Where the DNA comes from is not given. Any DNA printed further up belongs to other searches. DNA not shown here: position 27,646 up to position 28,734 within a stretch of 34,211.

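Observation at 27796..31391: Minimal pepM(-nucleotidyltransferase) / ppd / alpha-beta-fold operon: phosphonate biosynthesis with no recognisable amination, reduction or acceptor-transfer genes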

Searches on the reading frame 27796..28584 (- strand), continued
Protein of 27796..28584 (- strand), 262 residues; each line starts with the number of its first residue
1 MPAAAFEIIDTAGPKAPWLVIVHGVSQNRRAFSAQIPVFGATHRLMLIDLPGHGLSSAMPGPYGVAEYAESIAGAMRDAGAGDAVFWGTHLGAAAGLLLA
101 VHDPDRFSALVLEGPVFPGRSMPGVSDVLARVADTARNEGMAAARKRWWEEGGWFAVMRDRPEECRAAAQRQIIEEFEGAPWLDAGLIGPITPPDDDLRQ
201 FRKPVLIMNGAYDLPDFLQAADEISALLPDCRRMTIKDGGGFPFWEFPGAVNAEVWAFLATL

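Call 23: find_encoding_contigs(protein=P0004, flank=10000, max_places=2)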
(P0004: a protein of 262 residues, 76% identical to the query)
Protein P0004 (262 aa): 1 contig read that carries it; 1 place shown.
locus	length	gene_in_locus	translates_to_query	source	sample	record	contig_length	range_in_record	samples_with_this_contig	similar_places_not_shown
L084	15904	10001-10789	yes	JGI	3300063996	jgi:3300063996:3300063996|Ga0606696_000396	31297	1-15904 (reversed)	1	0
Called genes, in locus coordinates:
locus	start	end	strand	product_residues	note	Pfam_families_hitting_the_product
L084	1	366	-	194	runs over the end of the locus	PF18306:LDcluster4, PF03641:Lysine_decarbox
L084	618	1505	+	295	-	PF00034:Cytochrom_C (faint), PF13442:Cytochrome_CBB3 (faint)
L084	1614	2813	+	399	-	PF17936:Big_6, PF19077:Big_13 (faint), PF01476:LysM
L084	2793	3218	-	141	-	-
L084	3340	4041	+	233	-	PF02666:PS_Dcarbxylase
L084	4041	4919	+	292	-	PF01066:CDP-OH_P_transf, PF08009:CDP-OH_P_tran_2 (weak)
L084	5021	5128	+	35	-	-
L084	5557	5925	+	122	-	PF00072:Response_reg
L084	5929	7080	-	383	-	PF02515:CoA_transf_3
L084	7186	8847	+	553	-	PF13714:PEP_mutase, PF12804:NTP_transf_3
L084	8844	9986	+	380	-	PF02776:TPP_enzyme_N, PF02775:TPP_enzyme_C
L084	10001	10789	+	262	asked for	PF00561:Abhydrolase_1, PF12697:Abhydrolase_6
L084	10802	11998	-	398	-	PF02515:CoA_transf_3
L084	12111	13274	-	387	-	PF02771:Acyl-CoA_dh_N, PF02770:Acyl-CoA_dh_M, PF00441:Acyl-CoA_dh_1, PF08028:Acyl-CoA_dh_2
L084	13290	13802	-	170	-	PF19315:MC_hydratase, PF01575:MaoC_dehydratas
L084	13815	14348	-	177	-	PF13577:SnoaL_4 (weak), PF00866:Ring_hydroxyl_B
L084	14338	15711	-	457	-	PF00355:Rieske, PF00848:Ring_hydroxyl_A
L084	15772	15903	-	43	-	?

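Call 26: search_solved_structures(query=A1, max_evalue=0.00001, show_alignments=3)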
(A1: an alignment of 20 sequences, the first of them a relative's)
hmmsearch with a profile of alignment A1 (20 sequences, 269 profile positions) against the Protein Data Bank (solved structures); distinct sequences matched with E-value up to 0.00001: 152 (the best 60 are shown).
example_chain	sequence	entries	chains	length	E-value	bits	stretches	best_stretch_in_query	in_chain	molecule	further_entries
2xmz_A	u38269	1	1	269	5.1e-19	71.9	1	10-267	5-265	HYDROLASE, ALPHA/BETA HYDROLASE FOLD FAMILY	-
5egn_A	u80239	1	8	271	8.5e-18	67.8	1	11-128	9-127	Esterase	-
3om8_A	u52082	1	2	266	1.9e-17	66.7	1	17-265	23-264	Probable hydrolase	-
2xua_A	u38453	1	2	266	4.8e-17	65.4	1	11-268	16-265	3-OXOADIPATE ENOL-LACTONASE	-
4uhh_A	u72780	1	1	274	2.4e-16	63.1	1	24-267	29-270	ESTERASE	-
4uhc_A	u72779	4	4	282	2.6e-16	63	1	24-267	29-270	ESTERASE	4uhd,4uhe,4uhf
7dq9_A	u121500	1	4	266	1.7e-14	57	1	16-266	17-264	Predicted hydrolases or acyltransferases (Alpha/beta hydrolase superfamily)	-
4q3l_A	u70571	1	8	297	2.2e-14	56.6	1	10-266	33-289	MGS-M2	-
4rnc_A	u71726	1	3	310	6e-14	55.2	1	20-267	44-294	Esterase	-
7yii_A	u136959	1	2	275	8.4e-14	54.7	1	17-267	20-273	Non-heme haloperoxidase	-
6i8w_A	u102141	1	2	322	1.7e-13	53.7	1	12-126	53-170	Alpha/beta fold hydrolase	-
4g5x_A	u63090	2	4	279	3e-13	52.9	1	13-118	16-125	Alpha/beta hydrolase fold protein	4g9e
4g8b_A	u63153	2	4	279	4.3e-13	52.4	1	13-118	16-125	Alpha/beta hydrolase fold protein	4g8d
8ynv_A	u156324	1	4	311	5e-13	52.2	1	19-121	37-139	poly(3-hydroxybutyrate) depolymerase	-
8ynw_A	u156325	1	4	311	5.4e-13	52.1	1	19-121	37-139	Poly(3-hydroxybutyrate) depolymerase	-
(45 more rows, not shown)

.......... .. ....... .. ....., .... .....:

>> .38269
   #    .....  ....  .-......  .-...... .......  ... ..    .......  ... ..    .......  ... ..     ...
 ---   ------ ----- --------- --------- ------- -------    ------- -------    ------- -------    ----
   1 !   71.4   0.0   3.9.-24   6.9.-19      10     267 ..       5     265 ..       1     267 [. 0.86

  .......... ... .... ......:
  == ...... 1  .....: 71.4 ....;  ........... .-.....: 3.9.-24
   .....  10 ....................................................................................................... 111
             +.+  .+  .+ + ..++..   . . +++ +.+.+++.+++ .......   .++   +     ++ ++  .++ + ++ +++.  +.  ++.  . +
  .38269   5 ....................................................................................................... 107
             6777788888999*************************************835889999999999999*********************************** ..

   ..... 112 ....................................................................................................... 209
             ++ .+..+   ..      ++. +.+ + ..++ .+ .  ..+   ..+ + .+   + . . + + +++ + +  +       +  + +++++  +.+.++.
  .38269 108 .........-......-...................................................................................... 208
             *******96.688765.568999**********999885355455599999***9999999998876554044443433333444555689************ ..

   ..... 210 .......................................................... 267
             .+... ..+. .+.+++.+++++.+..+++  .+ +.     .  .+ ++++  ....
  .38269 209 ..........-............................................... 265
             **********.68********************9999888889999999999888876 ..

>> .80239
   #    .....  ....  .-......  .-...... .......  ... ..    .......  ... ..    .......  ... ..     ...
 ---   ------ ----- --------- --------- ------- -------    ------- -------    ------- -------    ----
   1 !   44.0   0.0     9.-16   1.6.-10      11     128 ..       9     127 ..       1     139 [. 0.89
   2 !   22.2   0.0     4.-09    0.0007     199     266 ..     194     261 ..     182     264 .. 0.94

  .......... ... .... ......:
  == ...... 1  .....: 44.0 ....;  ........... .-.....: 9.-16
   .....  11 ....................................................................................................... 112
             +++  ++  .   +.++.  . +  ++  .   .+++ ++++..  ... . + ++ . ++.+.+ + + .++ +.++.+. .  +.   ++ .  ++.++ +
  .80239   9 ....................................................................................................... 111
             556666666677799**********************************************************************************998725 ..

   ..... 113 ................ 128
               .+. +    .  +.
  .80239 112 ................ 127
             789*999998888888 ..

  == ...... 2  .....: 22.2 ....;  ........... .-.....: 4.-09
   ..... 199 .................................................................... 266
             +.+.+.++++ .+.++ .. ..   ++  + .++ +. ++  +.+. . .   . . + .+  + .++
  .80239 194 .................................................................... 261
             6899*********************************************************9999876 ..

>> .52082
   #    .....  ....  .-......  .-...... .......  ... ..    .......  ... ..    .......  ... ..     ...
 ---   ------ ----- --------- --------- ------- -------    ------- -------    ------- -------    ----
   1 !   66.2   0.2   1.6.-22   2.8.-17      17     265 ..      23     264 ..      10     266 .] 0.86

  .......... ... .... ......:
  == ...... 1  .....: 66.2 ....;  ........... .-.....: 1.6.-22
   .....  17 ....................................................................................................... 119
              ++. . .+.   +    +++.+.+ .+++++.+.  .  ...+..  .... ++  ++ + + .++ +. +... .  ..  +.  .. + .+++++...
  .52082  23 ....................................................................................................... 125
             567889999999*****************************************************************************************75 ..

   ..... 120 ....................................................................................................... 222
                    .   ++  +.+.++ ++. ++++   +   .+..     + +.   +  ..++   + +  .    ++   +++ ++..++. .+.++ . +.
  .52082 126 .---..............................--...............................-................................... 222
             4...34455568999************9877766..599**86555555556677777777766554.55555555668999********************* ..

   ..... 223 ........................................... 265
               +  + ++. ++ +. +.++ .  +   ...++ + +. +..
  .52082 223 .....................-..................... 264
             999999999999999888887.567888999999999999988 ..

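Call 47: predict_structure(alignment_id=A1)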
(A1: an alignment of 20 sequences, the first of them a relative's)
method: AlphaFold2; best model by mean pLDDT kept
length: 262 residues; sequences in the alignment: 20
mean_pLDDT: 92.8   pTM: 0.91
mean pLDDT of the five models: 92.8, 90.2, 90.2, 87.5, 86.7
residues with pLDDT >= 90: 214; 70-90: 40; 50-70: 8; < 50: 0
segments of 3 or more residues with pLDDT < 50: none
pLDDT, mean of each block of 10 residues (from residue 1): 95 96 91 96 97 91 92 98 95 96 97 84 85 92 93 95 95 83 72 94 98 93 96 96 95 98 94
secondary structure, 60 per line:
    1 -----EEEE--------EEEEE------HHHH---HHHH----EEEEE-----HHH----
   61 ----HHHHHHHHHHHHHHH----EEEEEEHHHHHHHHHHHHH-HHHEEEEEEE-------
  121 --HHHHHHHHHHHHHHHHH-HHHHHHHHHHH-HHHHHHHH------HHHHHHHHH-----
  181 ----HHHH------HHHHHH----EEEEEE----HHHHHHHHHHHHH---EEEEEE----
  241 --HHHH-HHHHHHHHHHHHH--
elements in order: E6-9 E18-22 H29-32 H36-39 E44-48 H65-79 E84-89 H90-102 E107-113 H123-139 H141-151 H153-160 H167-175 H185-188 H195-200 E205-210 H215-227 E231-236 H243-246 H248-260

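Call 50: fold_search(model_id=the predicted structure, library=pdb)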
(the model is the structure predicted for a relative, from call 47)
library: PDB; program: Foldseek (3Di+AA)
matches with E <= 10: 1894; with E <= 0.001: 1593
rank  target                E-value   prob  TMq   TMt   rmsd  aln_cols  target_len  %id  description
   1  4uhh                  4.3e-17  1.00  0.83  0.80   3.0       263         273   24  Structural studies of a thermophilic esterase from Thermogutta terrifontis (cacodylate complex) (released 2015-06-10)
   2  4uhc                  5.4e-17  1.00  0.82  0.78   3.0       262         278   24  Structural studies of a thermophilic esterase from Thermogutta terrifontis (Native) (released 2015-06-10)
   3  4uhd                  8.1e-17  1.00  0.82  0.79   3.0       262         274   24  Structural studies of a thermophilic esterase from Thermogutta terrifontis (acetate bound) (released 2015-06-10)
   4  4uhe                  8.1e-17  1.00  0.82  0.80   3.0       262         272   24  Structural studies of a thermophilic esterase from Thermogutta terrifontis (malate bound) (released 2015-06-10)
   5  3hss_A                9.2e-17  1.00  0.77  0.74   3.9       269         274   22  A higher resolution structure of Rv0554 from Mycobacterium tuberculosis complexed with malonic acid (released 2010-05-26)
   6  3om8_A                4.8e-16  1.00  0.81  0.81   2.9       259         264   24  The crystal structure of a hydrolase from Pseudomonas aeruginosa PA01 (released 2010-09-22)
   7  3hss_B                4.8e-16  1.00  0.74  0.75   4.8       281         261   21  A higher resolution structure of Rv0554 from Mycobacterium tuberculosis complexed with malonic acid (released 2010-05-26)
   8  7ld8                  5.0e-16  1.00  0.79  0.77   3.8       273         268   21  Crystal Structure of Putative non-heme bromoperoxidase BpoC from Mycobacterium tuberculosis H37Rv (released 2021-01-20)
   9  3om8_B                6.8e-16  1.00  0.82  0.81   2.8       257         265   24  The crystal structure of a hydrolase from Pseudomonas aeruginosa PA01 (released 2010-09-22)
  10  3e3a_B                1.6e-15  1.00  0.80  0.77   3.5       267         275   20  The Structure of Rv0554 from Mycobacterium tuberculosis (released 2009-06-23)
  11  3e3a_A                2.2e-15  1.00  0.77  0.74   4.0       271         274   22  The Structure of Rv0554 from Mycobacterium tuberculosis (released 2009-06-23)
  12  2xua_A                3.3e-15  1.00  0.84  0.84   2.7       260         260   21  Crystal structure of the enol-lactonase from Burkholderia xenovorans LB400 (released 2011-01-26)
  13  2xua_H                6.3e-15  1.00  0.84  0.84   2.7       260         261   21  Crystal structure of the enol-lactonase from Burkholderia xenovorans LB400 (released 2011-01-26)
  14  3v48_A                7.5e-15  1.00  0.83  0.81   2.9       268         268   20  Crystal Structure of the putative alpha/beta hydrolase RutD from E.coli (released 2012-01-04)
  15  2xmz                  1.1e-14  1.00  0.84  0.83   3.1       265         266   20  Structure of MenH from S. aureus (released 2011-05-25)
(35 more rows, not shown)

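Call 63: search_protein_families(library=pfam, alignment_id=A4, max_evalue=0.00001)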
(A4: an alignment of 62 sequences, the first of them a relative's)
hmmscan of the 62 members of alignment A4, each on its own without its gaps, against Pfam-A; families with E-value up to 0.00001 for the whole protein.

A. member 1, L002:688-1947:+ (419 aa): 1 family
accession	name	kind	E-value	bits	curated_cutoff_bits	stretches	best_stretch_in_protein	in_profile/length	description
PF00330.25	Aconitase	-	4.1e-74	250.7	28.7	2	73-275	85-297/463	Aconitase family (aconitate hydratase)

B. families by the number of members that match (of 62 scanned): 91 families (the first 25 are shown)
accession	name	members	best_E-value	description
PF07969.17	Amidohydro_3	3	7.4e-48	Amidohydrolase family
PF08448.16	PAS_4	3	4.6e-34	PAS fold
PF02518.31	HATPase_c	3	2.7e-28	Histidine kinase-, DNA gyrase B-, and HSP90-like ATPase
PF00989.32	PAS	3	4.8e-28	PAS fold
PF01979.26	Amidohydro_1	3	6.1e-26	Amidohydrolase family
PF13426.13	PAS_9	3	2.3e-21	PAS domain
PF00512.31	HisKA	3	3.2e-20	His Kinase A (phospho-acceptor) domain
PF13188.13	PAS_8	3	4.8e-15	PAS domain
PF02979.21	NHase_alpha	2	1.9e-81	Nitrile hydratase, alpha chain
PF02668.22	TauD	2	2.3e-68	Taurine catabolism dioxygenase TauD, TfdA family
PF00107.32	ADH_zinc_N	2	1.2e-27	Zinc-binding dehydrogenase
PF12860.13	PAS_7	2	3.7e-24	PAS fold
PF08240.17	ADH_N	2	4.4e-24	Alcohol dehydrogenase GroES-like domain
PF03061.28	4HBT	2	4.5e-10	Thioesterase superfamily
PF01638.23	HxlR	2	1.6e-09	HxlR-like helix-turn-helix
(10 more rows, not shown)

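Call 75: search_protein_families(library=ncbifam, proteins=[L082:4106-4975:+, L082:3411-4106:+], max_evalue=0.00001)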
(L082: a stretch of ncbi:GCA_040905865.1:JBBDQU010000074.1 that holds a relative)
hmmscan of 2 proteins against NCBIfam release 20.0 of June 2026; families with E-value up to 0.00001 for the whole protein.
L082:4106-4975:+ (289 aa): 8 families
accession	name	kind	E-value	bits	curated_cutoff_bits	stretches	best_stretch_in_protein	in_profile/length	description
TIGR00473.1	pssA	equivalog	4.7e-32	111.2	107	1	28-190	1-149/153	CDP-diacylglycerol--serine O-phosphatidyltransferase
NF038087.1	arch_ser_synth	exception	1.5e-30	106.5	240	1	23-228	6-206/216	archaetidylserine synthase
TIGR04217.1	archae_ser_T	exception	1.5e-28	100.1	200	1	23-214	9-189/221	archaetidylserine synthase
NF038086.1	anchor_synt_A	exception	2.4e-14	53.7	200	1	25-192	11-172/222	protein sorting system archaetidylserine synthase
NF040950.1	archin_ph_syn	equivalog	2.4e-10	40.6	180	1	17-93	19-96/191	archaetidylinositol phosphate synthase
NF045883.1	PIPSynth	equivalog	6.7e-08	32.4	170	1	21-114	22-117/197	phosphatidylinositol phosphate synthase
NF045886.1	PhCholSynLeg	equivalog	7e-06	25.7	440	0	25-121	20-120/250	phosphatidylcholine synthase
NF052561.1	PIPSynBT1523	equivalog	8.6e-06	25.6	350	1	45-104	55-117/232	hypothetical protein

L082:3411-4106:+ (231 aa): 11 families
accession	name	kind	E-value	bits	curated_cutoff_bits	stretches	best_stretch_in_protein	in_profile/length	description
NF003677.0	PRK05305.1-1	equivalog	3.6e-107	356.9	315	1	4-227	6-228/232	phosphatidylserine decarboxylase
NF003679.0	PRK05305.1-3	equivalog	4.1e-92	308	252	1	3-219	18-233/234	phosphatidylserine decarboxylase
NF003681.0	PRK05305.2-1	equivalog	1.3e-86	289.7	377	1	12-222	11-221/231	phosphatidylserine decarboxylase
NF003678.0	PRK05305.1-2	equivalog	1.1e-72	243.9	225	1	10-219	6-217/218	phosphatidylserine decarboxylase family protein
NF003680.0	PRK05305.1-5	equivalog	1.7e-71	240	262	1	12-220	10-215/217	phosphatidylserine decarboxylase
NF003684.0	PRK05305.2-4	equivalog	2.2e-66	223.7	317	1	8-224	5-219/228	phosphatidylserine decarboxylase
NF003682.0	PRK05305.2-2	equivalog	1.3e-56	191.4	284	1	22-218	20-211/212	phosphatidylserine decarboxylase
NF003685.0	PRK05305.2-5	equivalog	3.6e-52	176.5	183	1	13-219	3-193/198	phosphatidylserine decarboxylase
TIGR00164.2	AS_decarb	equivalog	7.9e-52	175.6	230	1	12-219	2-211/215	archaetidylserine decarboxylase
NF003683.0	PRK05305.2-3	equivalog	6.1e-47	159.6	244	1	14-217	9-201/204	phosphatidylserine decarboxylase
NF038088.1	anchor_synt_D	exception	4.1e-36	124.3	240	1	17-217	6-193/194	protein sorting system archaetidylserine decarboxylase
